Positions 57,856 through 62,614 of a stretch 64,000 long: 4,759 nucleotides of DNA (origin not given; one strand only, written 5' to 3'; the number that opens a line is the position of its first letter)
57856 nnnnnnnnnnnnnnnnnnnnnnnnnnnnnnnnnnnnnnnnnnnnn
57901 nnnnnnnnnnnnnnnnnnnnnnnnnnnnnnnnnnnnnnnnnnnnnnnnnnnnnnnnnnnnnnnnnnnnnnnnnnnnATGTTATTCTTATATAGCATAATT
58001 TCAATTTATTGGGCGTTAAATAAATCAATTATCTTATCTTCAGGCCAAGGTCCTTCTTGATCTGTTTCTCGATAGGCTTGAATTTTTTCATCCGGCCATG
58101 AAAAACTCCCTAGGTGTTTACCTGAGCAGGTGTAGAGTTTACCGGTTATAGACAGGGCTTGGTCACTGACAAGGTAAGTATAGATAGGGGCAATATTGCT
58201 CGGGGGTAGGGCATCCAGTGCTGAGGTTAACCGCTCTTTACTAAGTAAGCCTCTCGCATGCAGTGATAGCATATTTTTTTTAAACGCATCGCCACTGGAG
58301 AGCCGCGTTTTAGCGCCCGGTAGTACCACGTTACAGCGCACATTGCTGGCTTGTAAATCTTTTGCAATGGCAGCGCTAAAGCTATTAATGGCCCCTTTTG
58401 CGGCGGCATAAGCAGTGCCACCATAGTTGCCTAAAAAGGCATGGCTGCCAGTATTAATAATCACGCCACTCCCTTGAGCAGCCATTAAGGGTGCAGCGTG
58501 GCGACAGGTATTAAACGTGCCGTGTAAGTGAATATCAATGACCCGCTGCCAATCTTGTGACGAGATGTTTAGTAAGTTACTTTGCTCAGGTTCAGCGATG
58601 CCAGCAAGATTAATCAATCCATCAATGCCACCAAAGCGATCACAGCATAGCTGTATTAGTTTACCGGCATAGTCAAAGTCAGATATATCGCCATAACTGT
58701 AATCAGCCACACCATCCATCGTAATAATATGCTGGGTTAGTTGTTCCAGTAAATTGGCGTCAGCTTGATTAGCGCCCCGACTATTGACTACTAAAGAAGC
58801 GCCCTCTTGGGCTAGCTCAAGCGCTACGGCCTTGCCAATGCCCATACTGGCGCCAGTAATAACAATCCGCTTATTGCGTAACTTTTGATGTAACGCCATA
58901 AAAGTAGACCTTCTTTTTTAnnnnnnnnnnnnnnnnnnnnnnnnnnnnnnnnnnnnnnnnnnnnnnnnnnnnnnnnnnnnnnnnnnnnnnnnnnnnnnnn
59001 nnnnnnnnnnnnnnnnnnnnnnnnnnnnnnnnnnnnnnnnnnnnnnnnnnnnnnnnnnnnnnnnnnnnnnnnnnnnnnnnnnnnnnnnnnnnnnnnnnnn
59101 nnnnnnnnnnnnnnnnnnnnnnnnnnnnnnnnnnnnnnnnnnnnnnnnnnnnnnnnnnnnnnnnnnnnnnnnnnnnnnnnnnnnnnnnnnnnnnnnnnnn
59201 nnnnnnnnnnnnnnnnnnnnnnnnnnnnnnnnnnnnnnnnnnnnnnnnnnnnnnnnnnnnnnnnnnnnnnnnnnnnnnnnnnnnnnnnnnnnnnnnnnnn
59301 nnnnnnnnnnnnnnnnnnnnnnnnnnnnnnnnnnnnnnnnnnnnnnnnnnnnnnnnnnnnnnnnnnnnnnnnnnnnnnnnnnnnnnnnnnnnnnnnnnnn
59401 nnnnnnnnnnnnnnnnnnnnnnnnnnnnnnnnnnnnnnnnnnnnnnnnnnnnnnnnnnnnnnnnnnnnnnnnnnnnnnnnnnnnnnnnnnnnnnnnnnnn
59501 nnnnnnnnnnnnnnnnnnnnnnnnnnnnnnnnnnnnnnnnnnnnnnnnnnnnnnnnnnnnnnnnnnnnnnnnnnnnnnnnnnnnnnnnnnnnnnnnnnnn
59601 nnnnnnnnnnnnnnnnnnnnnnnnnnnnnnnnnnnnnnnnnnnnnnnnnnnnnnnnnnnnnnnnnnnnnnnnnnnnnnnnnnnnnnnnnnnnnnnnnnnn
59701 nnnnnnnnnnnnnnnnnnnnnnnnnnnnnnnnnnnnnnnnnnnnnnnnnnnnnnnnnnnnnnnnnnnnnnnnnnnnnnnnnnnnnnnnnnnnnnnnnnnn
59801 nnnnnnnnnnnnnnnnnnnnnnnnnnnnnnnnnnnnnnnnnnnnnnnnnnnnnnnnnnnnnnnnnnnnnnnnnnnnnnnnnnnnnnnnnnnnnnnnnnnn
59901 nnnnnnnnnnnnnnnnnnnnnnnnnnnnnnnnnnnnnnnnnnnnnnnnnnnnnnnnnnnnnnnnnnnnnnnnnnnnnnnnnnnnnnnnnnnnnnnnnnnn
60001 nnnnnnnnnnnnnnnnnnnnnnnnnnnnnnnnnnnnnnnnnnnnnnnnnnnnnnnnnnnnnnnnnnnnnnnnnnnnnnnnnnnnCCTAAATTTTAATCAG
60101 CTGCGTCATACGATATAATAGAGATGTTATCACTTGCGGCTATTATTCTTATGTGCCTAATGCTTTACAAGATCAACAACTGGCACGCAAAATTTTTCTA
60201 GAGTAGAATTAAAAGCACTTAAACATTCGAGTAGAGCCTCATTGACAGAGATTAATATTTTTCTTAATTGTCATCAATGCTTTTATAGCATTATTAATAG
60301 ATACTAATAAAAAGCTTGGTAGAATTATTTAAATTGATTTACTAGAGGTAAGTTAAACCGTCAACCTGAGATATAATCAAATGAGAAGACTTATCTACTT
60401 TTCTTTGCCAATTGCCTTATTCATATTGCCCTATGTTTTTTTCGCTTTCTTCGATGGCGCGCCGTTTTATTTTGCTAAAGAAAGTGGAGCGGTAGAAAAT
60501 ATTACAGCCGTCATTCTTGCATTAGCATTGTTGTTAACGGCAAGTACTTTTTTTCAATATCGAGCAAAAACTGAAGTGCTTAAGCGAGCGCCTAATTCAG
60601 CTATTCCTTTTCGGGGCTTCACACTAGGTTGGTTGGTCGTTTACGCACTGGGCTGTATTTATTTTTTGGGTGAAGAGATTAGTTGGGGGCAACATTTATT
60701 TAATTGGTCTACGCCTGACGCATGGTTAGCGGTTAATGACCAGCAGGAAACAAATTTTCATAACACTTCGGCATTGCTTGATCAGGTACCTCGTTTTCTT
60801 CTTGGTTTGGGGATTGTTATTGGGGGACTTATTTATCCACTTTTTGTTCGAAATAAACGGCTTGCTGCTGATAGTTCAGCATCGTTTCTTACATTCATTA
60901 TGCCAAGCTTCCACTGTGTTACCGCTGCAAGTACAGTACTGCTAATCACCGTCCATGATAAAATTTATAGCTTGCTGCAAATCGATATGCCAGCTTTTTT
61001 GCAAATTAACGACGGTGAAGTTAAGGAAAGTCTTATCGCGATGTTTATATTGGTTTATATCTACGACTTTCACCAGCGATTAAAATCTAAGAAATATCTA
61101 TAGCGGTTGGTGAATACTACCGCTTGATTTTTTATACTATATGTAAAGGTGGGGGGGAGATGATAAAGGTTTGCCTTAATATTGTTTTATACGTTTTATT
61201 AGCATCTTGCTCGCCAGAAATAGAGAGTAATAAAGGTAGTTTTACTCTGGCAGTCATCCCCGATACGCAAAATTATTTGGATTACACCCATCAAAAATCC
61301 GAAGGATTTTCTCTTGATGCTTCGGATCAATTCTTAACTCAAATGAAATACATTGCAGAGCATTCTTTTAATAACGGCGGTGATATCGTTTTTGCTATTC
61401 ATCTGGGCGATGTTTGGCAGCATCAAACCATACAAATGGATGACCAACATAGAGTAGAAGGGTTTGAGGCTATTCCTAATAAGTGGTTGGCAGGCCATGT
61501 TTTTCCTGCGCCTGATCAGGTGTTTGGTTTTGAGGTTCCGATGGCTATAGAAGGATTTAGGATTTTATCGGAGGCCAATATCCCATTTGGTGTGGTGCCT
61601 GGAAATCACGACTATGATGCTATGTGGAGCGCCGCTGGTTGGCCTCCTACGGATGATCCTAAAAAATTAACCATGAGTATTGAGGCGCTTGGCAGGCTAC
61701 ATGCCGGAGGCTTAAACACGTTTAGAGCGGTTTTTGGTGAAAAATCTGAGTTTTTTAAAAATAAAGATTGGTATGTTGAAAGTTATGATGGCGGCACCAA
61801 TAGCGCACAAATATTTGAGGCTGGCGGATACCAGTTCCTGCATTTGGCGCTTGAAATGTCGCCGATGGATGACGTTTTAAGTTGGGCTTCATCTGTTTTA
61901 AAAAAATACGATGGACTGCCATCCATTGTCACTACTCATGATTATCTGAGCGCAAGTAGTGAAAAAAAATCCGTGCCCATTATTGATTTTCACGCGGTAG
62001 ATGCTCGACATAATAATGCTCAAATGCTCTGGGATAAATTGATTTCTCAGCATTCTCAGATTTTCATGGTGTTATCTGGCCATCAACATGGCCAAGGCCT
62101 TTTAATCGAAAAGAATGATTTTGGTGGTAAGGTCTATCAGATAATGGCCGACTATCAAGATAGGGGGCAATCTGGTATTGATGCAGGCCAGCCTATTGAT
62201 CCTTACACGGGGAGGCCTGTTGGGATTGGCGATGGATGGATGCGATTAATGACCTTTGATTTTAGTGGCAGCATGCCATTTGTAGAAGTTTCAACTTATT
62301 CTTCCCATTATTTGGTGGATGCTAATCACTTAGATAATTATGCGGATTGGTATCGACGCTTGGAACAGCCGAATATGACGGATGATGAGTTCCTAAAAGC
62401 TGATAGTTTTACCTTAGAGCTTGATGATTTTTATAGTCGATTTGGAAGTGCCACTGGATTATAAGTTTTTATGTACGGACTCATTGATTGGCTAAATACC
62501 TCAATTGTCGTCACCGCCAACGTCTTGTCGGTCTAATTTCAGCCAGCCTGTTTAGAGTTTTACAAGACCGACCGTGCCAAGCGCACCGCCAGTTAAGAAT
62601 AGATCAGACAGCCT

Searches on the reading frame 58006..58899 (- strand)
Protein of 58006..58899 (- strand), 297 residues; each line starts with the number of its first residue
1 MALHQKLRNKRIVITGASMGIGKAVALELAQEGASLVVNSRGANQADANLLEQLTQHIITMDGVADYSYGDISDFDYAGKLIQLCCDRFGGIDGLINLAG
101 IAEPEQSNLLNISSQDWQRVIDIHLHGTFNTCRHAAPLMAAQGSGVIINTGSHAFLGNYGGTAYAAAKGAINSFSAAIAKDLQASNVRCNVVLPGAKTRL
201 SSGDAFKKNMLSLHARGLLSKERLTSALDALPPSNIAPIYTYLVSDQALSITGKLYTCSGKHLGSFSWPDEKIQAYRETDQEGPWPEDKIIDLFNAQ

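Call 35: search_protein_families(library=pfam, proteins=[window:58006-58899:-], max_evalue=0.1)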
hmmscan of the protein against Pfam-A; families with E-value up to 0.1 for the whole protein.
window:58006-58899:- (297 aa): 5 families
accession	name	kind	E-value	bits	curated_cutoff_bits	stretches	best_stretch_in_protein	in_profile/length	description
PF00106.31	adh_short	-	6e-42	143.8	26.6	1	10-196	1-181/195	short chain dehydrogenase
PF13561.12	adh_short_C2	-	1.4e-38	133.2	27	1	16-256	1-229/236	Enoyl-(Acyl carrier protein) reductase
PF08659.16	KR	-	2.1e-13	51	22.6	1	13-179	4-164/180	KR domain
PF01370.27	Epimerase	-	3.4e-05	23.8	20.9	1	12-178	1-156/240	NAD dependent epimerase/dehydratase family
PF02882.25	THF_DHG_CYH_C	-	0.04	13.7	27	1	4-45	31-72/160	Tetrahydrofolate dehydrogenase/cyclohydrolase, NAD(P)-binding domain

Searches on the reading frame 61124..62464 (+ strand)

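Call 35: search_protein_families(library=pfam, proteins=[window:61124-62464:+], max_evalue=0.1)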
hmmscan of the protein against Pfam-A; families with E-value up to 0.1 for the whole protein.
window:61124-62464:+ (446 aa): 1 family
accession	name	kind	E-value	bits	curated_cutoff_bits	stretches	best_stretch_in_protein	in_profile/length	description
PF00149.33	Metallophos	-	0.0062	17.4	21.5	1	43-323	4-190/191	Calcineurin-like phosphoesterase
